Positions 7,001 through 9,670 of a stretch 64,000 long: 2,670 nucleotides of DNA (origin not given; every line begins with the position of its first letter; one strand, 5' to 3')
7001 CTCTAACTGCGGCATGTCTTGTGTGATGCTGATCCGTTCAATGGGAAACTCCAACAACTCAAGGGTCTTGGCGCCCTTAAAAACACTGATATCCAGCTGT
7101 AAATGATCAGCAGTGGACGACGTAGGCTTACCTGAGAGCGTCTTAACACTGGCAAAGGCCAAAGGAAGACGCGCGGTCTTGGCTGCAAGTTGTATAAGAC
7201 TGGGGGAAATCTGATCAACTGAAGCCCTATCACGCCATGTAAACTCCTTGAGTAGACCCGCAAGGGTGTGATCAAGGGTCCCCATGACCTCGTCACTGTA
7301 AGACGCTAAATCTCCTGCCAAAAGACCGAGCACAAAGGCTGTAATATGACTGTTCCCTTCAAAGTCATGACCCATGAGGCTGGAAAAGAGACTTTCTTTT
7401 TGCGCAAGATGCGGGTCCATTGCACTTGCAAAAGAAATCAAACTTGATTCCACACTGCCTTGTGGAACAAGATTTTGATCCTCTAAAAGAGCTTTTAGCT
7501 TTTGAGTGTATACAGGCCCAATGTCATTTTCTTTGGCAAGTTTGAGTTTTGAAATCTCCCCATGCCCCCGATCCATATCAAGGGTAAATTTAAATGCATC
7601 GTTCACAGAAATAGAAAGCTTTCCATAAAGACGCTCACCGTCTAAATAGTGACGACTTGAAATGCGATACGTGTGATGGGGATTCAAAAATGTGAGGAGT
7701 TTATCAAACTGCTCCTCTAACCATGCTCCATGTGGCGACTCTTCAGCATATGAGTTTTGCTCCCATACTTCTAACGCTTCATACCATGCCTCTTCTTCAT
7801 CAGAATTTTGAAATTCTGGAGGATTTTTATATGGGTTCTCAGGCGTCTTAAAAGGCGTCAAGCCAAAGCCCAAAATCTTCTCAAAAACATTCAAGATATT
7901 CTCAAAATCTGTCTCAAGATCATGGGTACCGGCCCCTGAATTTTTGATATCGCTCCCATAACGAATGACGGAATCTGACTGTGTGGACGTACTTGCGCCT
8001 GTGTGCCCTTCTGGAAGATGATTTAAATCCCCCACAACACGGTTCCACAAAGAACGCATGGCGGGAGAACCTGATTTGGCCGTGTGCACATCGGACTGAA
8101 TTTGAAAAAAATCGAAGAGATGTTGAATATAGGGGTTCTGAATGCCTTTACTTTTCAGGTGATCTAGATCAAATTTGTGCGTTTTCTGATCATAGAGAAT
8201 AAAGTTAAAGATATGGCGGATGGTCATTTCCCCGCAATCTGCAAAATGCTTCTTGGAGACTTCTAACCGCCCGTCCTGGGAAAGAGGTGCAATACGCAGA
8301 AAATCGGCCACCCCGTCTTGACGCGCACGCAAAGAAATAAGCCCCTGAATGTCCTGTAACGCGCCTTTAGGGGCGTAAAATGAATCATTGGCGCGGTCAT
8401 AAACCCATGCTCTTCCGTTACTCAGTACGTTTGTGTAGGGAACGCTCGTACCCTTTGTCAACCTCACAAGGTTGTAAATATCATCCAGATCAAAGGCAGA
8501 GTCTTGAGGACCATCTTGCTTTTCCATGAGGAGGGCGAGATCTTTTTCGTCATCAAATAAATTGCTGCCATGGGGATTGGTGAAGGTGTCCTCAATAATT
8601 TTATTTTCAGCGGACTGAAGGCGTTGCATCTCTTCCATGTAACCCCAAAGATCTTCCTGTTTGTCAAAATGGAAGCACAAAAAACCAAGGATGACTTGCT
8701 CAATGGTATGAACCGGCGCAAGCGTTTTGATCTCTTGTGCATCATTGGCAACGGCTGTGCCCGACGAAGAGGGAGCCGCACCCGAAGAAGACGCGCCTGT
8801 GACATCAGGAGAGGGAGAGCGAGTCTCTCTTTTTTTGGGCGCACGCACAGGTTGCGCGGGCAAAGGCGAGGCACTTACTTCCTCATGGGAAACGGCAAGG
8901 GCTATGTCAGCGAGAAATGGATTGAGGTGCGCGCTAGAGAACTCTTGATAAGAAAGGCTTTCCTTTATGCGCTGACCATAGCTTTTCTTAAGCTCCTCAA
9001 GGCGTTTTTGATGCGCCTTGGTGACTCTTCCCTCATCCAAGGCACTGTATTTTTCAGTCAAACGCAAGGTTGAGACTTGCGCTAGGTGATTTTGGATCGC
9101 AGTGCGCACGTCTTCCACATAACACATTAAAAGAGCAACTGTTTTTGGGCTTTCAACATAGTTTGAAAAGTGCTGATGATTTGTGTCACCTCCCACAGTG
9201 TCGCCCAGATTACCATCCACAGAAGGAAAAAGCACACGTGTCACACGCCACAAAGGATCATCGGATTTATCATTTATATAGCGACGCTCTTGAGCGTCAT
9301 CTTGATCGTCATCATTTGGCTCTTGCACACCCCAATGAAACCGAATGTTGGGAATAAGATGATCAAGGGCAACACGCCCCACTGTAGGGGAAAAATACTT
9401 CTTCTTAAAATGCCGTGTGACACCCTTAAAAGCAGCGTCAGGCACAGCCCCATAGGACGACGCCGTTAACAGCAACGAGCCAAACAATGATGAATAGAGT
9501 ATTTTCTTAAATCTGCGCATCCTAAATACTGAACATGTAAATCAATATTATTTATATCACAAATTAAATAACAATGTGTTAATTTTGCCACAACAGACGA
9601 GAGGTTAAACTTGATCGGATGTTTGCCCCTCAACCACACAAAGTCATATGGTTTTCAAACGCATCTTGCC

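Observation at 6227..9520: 1097-aa secreted protein: unrecognised N-terminal region fused to irregular LRRs, in a lower-GC patch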

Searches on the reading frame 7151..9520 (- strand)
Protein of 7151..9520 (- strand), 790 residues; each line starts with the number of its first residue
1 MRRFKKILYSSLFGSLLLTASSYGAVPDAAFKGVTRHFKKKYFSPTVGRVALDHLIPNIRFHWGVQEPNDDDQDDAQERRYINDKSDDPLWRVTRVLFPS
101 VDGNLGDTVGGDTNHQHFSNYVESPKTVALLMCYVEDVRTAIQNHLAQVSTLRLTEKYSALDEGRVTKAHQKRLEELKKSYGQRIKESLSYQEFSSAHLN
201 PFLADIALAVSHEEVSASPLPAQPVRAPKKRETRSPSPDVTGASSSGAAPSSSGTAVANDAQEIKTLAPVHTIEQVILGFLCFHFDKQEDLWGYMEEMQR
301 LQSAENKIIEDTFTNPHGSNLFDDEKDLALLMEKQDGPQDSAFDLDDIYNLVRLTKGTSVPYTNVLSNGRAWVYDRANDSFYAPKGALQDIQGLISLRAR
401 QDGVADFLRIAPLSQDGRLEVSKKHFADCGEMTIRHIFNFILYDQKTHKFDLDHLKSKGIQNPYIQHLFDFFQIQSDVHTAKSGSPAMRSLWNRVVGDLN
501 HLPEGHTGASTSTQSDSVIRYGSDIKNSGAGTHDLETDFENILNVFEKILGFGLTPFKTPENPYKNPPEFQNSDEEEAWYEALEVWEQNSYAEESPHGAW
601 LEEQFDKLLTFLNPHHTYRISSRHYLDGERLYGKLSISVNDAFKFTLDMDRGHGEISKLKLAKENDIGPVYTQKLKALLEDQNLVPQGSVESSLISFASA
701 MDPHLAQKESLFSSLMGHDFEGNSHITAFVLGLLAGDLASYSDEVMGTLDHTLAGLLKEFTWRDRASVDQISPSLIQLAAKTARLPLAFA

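Call 15: search_solved_structures(query=A2, max_evalue=10)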
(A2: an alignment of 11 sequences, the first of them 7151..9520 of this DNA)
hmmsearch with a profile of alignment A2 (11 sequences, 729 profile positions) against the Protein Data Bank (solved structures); distinct sequences matched with E-value up to 10: 6.
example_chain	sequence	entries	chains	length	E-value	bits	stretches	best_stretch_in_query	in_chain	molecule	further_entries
6hiv_BK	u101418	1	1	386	1.9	10.3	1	215-275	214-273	mL77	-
7aih_As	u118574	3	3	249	3.6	9.4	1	158-242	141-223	mL85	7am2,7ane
8a3w_Q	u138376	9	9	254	4.3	9.2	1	148-274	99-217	Putative 60S ribosomal protein L19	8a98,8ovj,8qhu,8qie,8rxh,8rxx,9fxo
8a3k_UNK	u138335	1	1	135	5.6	8.8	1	139-227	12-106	sc-apCC-4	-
9if7_LD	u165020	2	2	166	6.1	8.7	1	177-262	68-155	PRKR-interacting protein 1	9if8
4v8m_BT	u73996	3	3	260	9.9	8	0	150-265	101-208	60S RIBOSOMAL PROTEIN L19, PUTATIVE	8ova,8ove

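Call 24: search_protein_representatives(alignment_id=A2)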
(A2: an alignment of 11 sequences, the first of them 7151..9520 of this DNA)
Query: 11 sequences, 729 profile positions. Proteins with E-value up to 0.001 (for the whole library): 1034; up to 1e-10: 599; up to 1e-30: 239. The best 150 are listed.
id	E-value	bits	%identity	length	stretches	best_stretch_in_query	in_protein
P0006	1.2e-286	969.8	-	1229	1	13-729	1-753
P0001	1.8e-266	903.1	-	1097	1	1-728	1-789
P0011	5.5e-253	858.5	-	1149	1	2-729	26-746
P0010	9.7e-251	851.1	-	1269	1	7-728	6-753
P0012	1.9e-242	823.6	-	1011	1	1-728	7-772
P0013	5.3e-215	732.9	-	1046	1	4-728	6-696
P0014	1.5e-186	638.9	-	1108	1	5-727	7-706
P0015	5.4e-185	633.7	-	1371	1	4-721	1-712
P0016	7.2e-184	630.0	-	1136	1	2-727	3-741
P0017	1.5e-182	625.7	-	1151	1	10-722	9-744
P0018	9.2e-176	603.2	-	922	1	17-720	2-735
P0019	1.1e-175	603.0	-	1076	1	16-714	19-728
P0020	4.5e-172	591.0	-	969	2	245-726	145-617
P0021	8.2e-171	586.8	-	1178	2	218-728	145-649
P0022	2.6e-169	581.9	-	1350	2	264-727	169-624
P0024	1.6e-165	569.3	-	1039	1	10-724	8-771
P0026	9.8e-165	566.7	-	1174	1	7-728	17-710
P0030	1.1e-162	560.0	-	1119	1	7-723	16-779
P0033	1.0e-161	556.8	-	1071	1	10-727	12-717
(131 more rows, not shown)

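Call 31: find_related_loci(query=A2, collection=genome_contigs, flank=5000)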
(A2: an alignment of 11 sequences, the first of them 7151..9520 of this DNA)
Query A2 (790 aa) in genome_contigs; peptide patterns used: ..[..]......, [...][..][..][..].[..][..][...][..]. (x = any residue, [..] = any of these).
135 stretches matched a pattern; 14 encode a relative of the query (tblastn E <= 1e-3); 14 distinct loci.
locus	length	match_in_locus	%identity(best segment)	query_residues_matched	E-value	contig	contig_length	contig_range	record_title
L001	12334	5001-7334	55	1-790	0e+0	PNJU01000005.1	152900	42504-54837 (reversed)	MAG: Candidatus Puniceispirillum sp. isolate WM.011 WM_1000018_152900, whole genome shotgun sequence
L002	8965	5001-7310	37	1-782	4e-128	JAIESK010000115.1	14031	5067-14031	MAG: Alphaproteobacteria bacterium isolate co.spades.METABAT.2.5kb_013 c_000000432675, whole genome shotgun sequence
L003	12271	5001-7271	37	1-782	2e-127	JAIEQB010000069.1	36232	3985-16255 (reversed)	MAG: Alphaproteobacteria bacterium isolate co.spades.DASTOOL.2.5kb_092 c_000000441448, whole genome shotgun sequence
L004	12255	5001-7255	40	1-782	1e-103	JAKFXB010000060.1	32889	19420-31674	MAG: Alphaproteobacteria bacterium isolate ND2_Bin_14 ND2_0000127, whole genome shotgun sequence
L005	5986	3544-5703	27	2-787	5e-57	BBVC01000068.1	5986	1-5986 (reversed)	Caedibacter varicaedens DNA, contig: Cva_contig000068, whole genome shotgun sequence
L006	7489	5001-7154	27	5-778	3e-52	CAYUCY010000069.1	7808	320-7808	MAG TPA_asm: uncultured Thiotrichales bacterium isolate SRP257259_co1_147 genome assembly, contig: NODE_15233_length_780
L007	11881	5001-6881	28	22-779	5e-59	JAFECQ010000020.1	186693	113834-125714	MAG: Proteobacteria bacterium isolate SZAS-37 PROT-AMP-15__20__length-186693, whole genome shotgun sequence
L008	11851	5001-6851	24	31-776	9e-42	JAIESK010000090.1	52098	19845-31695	MAG: Alphaproteobacteria bacterium isolate co.spades.METABAT.2.5kb_013 c_000000443059, whole genome shotgun sequence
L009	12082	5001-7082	24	1-683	2e-35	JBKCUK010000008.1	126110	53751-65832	MAG: Holosporales bacterium isolate samp_2047_metabat2_761 samp_2047_2461016, whole genome shotgun sequence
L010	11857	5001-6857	24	2-778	1e-34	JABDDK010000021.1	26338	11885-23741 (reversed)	MAG: Alphaproteobacteria bacterium isolate BWMinHeated_Nextera12_MAG4 3300020866.a:Ga0207080_1054, whole genome shotgun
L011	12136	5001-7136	26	11-783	2e-33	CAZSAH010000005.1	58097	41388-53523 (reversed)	MAG TPA_asm: uncultured Alphaproteobacteria bacterium isolate SRP193066_co2_196 genome assembly, contig: NODE_184_length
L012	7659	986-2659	23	1-618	7e-33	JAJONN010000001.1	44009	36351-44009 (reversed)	MAG: Alphaproteobacteria bacterium isolate C_No_T20_B_bin.42 scaffold_588, whole genome shotgun sequence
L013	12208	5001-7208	25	8-778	3e-26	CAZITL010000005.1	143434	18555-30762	MAG TPA_asm: uncultured Verrucomicrobiales bacterium isolate SRP290908_co2_26 genome assembly, contig: NODE_99_length_14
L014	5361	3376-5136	24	17-686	4e-17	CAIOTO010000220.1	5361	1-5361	MAG: uncultured Alphaproteobacteria bacterium isolate Umea_bin-10455 genome assembly, contig: bin-10455:220/243, whole g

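Call 41: search_protein_families(library=pfam, proteins=[L001:867-1460:-, L001:1756-2655:-, L001:2656-3579:-, L001:9124-9837:-, L001:9839-11104:-, L001:11129-11986:-], max_evalue=0.001)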
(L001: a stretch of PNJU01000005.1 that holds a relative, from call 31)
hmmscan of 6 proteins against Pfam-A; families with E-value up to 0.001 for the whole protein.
L001:867-1460:- (197 aa): 1 family
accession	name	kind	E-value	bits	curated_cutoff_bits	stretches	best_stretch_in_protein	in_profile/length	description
PF17032.10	Zn_ribbon_15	-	5.6e-06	27.5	28.9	1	20-67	2-51/73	zinc-ribbon family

L001:1756-2655:- (299 aa): 0 families

L001:2656-3579:- (307 aa): 0 families

L001:9124-9837:- (237 aa): 1 family
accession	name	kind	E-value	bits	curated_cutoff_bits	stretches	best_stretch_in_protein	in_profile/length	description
PF01510.30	Amidase_2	-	4.5e-34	118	26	1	20-147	5-131/131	N-acetylmuramoyl-L-alanine amidase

L001:9839-11104:- (421 aa): 3 families
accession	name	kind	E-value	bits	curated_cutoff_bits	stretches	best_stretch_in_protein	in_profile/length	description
PF00113.28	Enolase_C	-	7.7e-118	393.5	21.5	1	141-417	3-287/296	Enolase, C-terminal TIM barrel domain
PF03952.21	Enolase_N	-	1.7e-53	180.8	35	1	4-134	1-131/131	Enolase, N-terminal domain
PF13378.12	MR_MLE_C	-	0.00018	21.8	29.4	1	263-389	55-176/219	Enolase C-terminal domain-like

L001:11129-11986:- (285 aa): 1 family
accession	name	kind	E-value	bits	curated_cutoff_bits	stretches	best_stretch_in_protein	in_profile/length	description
PF00793.26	DAHP_synth_1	-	7.4e-74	248.5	25.5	1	16-275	9-266/270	DAHP synthetase I family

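Call 59: predict_structure(alignment_id=A4)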
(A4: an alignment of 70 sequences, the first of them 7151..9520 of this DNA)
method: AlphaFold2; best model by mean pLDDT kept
length: 790 residues; sequences in the alignment: 70
mean_pLDDT: 84.2   pTM: 0.86
mean pLDDT of the five models: 84.2, 83.1, 82.5, 80.8, 80.6
residues with pLDDT >= 90: 417; 70-90: 223; 50-70: 117; < 50: 33
segments of 3 or more residues with pLDDT < 50: 16-22, 244-248, 251-258, 417-422
pLDDT, mean of each block of 10 residues (from residue 1): 53 48 75 96 97 95 90 66 93 94 82 75 95 97 89 71 61 93 94 87 96 86 72 62 50 48 76 98 92 97 94 90 90 74 92 84 83 87 76 69 61 52 72 97 92 95 91 89 88 93 61 73 61 87 96 90 84 93 84 84 98 97 90 96 94 90 77 92 91 87 83 90 91 93 93 95 92 97 95
secondary structure, 60 per line:
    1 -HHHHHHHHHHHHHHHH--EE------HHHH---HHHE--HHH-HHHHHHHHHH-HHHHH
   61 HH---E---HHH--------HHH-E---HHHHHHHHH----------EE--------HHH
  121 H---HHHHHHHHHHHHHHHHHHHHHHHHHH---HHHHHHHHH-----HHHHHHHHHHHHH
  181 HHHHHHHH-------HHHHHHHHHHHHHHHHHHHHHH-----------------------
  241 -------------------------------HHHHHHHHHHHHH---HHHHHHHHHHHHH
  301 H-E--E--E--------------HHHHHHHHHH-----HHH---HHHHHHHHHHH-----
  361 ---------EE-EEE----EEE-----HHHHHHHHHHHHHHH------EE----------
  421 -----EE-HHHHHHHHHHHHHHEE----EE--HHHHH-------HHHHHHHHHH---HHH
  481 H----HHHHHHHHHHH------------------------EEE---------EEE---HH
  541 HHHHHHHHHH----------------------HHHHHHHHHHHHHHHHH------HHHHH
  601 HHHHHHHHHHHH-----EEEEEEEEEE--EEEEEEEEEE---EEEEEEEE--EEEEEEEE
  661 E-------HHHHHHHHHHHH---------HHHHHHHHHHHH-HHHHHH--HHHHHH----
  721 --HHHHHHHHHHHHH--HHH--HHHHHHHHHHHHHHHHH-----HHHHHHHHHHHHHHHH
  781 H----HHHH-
elements in order (helices of 4 or more, strands of 3 or more residues): H2-17 H28-31 H45-54 H56-62 H89-97 H118-121 H125-150 H154-162 H168-188 H196-217 H272-284 H288-301 H324-333 H345-355 E373-375 E380-382 H388-402 H429-442 H453-457 H465-474 H478-481 H486-496 E521-523 E533-535 H539-550 H573-589 H596-612 E618-627 E630-639 E643-650 E653-661 H669-680 H690-701 H703-708 H711-716 H723-735 H743-759 H765-781 H786-789

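Call 62: fold_search(model_id=the predicted structure, library=pdb)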
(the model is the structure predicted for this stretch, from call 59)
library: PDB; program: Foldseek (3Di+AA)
matches with E <= 10: 132; with E <= 0.001: 0
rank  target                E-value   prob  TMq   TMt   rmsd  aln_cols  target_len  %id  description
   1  7qcf_A                6.6e-02  0.28  0.08  0.15  14.1       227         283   17  X-ray crystallographic structure of E. coli K-12 glycyl-tRNA synthetase alpha subunit (glyQ) (released 2022-05-04)
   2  7qcf_C                3.4e-01  0.10  0.07  0.15  14.9       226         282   15  X-ray crystallographic structure of E. coli K-12 glycyl-tRNA synthetase alpha subunit (glyQ) (released 2022-05-04)
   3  6uoa_B                9.1e-01  0.04  0.05  0.05  33.6       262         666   11  Human metabotropic GABA(B) receptor in its intermediate state 1 (released 2020-06-10)
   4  6fny_A                1.1e+00  0.06  0.04  0.06  19.2       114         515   14  CRYSTAL STRUCTURE OF A CHOLINE SULFATASE FROM SINORHIZOBIUM MELLILOTI (released 2018-02-28)
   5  9im6_A                1.2e+00  0.04  0.09  0.07  26.1       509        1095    9  Structure of influenza A virus RNA polymerase PB1 and nuclear import host factor RanBP5 complex (released 2024-11-27)
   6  3rf1_A                1.5e+00  0.05  0.07  0.13  15.6       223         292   12  The crystal structure of glycyl-tRNA synthetase subunit alpha from Campylobacter jejuni subsp. jejuni NCTC 11168 (released 2011-04-20)
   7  8dte                  2.3e+00  0.07  0.06  0.17  23.4       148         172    9  Crystal Structure of a toluene tolerance periplasmic transport protein from Neisseria gonorrhoeae (released 2022-08-10)
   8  1j31_A                2.4e+00  0.10  0.05  0.11   7.9        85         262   12  Crystal Structure of Hypothetical Protein PH0642 from Pyrococcus horikoshii (released 2004-03-09)
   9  5x8z_A                2.4e+00  0.06  0.05  0.10  14.6       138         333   15  Unique Choloylglycine Hydrolase(CGH) member from Shewanella loihica PV-4 (released 2018-03-07)
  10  9gsx_Z                2.4e+00  0.03  0.07  0.08  34.8       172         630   10  Campylobacter hook-filament junction-cap complex (released 2025-04-09)
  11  1zno_B                2.5e+00  0.07  0.05  0.19  21.2       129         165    7  Crystal Structure of VC702 from Vibrio Cholerae, Northeast Structural Genomics Consortium Target: VcP1 (released 2006-07-04)
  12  5x9i_A                2.5e+00  0.05  0.04  0.09  14.2       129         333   15  Unique Choloylglycine Hydrolase(CGH) member Mutant (C1S) from Shewanella loihica PV-4 (released 2018-03-07)
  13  1zno_A                2.6e+00  0.08  0.05  0.18  17.3       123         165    9  Crystal Structure of VC702 from Vibrio Cholerae, Northeast Structural Genomics Consortium Target: VcP1 (released 2006-07-04)
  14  6a38_C                2.6e+00  0.05  0.08  0.07  27.5       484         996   10  MVM NS2 NES in complex with CRM1-Ran-RanBP1 (released 2019-06-19)
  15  1zwy_A                2.8e+00  0.08  0.05  0.19  22.5       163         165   10  Crystal structure of protein VC0702 from Vibrio cholerae (released 2005-07-19)
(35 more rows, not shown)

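Call 72: list_cluster_members(proteins=[P0014, P0015, P0016, P0017, P0020, P0021, P0024, P0026, P0030, P0033])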
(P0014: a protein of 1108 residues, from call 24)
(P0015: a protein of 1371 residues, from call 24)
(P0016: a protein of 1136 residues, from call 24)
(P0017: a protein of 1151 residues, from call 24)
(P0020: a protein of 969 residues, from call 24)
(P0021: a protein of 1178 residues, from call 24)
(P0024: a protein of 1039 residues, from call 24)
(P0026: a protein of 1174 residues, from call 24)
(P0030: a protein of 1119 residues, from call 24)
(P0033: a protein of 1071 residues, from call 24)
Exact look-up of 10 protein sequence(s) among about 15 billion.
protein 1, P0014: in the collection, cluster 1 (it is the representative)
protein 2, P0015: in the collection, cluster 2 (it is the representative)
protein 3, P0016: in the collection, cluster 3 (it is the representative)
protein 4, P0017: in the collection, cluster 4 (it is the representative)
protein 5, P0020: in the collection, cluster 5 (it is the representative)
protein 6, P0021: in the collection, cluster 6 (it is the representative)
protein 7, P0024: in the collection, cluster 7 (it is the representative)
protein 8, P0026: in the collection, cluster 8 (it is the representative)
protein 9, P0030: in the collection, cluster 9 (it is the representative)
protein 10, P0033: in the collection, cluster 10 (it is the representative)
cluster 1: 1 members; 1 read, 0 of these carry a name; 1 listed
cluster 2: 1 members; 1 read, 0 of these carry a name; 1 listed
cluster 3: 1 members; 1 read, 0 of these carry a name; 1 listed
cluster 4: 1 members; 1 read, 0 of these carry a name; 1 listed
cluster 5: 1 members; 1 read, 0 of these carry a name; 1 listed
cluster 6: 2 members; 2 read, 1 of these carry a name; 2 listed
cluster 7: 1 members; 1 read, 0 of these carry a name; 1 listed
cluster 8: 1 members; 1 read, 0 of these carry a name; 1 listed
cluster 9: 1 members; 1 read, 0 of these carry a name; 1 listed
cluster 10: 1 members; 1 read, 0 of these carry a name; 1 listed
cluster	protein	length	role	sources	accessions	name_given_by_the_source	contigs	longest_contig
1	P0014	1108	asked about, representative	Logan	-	-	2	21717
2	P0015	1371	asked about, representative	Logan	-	-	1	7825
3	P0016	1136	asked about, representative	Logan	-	-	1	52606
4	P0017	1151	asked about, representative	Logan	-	-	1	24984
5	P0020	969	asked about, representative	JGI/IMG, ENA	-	-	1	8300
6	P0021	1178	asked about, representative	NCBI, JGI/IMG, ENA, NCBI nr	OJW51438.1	MAG: hypothetical protein BGO67_06750 [Alphaproteobacteria bacterium 41-28]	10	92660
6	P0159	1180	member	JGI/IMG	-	-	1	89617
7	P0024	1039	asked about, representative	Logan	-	-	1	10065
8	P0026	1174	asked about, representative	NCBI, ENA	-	-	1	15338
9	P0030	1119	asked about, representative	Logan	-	-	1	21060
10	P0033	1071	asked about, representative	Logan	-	-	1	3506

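Call 81: fold_search(model_id=the predicted structure, library=viral)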
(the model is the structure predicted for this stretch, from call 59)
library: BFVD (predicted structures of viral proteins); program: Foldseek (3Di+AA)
matches with E <= 10: 138; with E <= 0.001: 0
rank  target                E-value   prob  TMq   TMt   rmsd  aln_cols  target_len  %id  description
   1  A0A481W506            4.5e-01  0.35  0.07  0.12  15.0       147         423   10  Uncharacterized protein [Pseudomonas phage Psa21]
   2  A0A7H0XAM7            5.6e-01  0.54  0.07  0.35  17.8       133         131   13  (no name in the UniProt tables at hand)
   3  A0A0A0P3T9            5.8e-01  0.09  0.04  0.19  17.3       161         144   14  Uncharacterized protein [Los Azufres archaeal virus 2]
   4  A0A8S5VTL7            1.1e+00  0.41  0.06  0.33  17.4       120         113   12  Baseplate wedge protein [Ackermannviridae sp.]
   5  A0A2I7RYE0            1.1e+00  0.08  0.05  0.07  19.5       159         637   12  (no name in the UniProt tables at hand)
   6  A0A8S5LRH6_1          1.1e+00  0.03  0.05  0.04  23.7       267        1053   15  Uncharacterized protein [Myoviridae sp. ctSGr1]
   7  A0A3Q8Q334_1          1.2e+00  0.07  0.08  0.06  21.5       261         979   11  RNA-directed RNA polymerase L [Old schoolhouse virus 2]
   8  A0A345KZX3            1.5e+00  0.03  0.06  0.08  26.9       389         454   10  Portal protein [Microbacterium phage Sansa]
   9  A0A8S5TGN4            1.5e+00  0.25  0.07  0.22  13.2       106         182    8  Uncharacterized protein [Myoviridae sp. ctIty1]
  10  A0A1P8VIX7            1.5e+00  0.13  0.06  0.11  13.5        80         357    9  Ig-like domain-containing protein [Murid betaherpesvirus 3]
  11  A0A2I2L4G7            1.7e+00  0.06  0.08  0.13  17.8       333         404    9  Uncharacterized protein [Orpheovirus IHUMI-LCC2]
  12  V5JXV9                2.1e+00  0.23  0.05  0.38  15.1        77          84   14  Uncharacterized protein [Pseudomonas phage PAK_P5]
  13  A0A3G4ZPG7            2.1e+00  0.07  0.07  0.20  14.2       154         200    9  DUF4116 domain-containing protein [Terrestrivirus sp.]
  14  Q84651                2.1e+00  0.07  0.06  0.19  21.7       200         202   10  Uncharacterized protein [Paramecium bursaria Chlorella virus 1]
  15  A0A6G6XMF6            2.1e+00  0.05  0.07  0.16  18.1       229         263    9  (no name in the UniProt tables at hand)
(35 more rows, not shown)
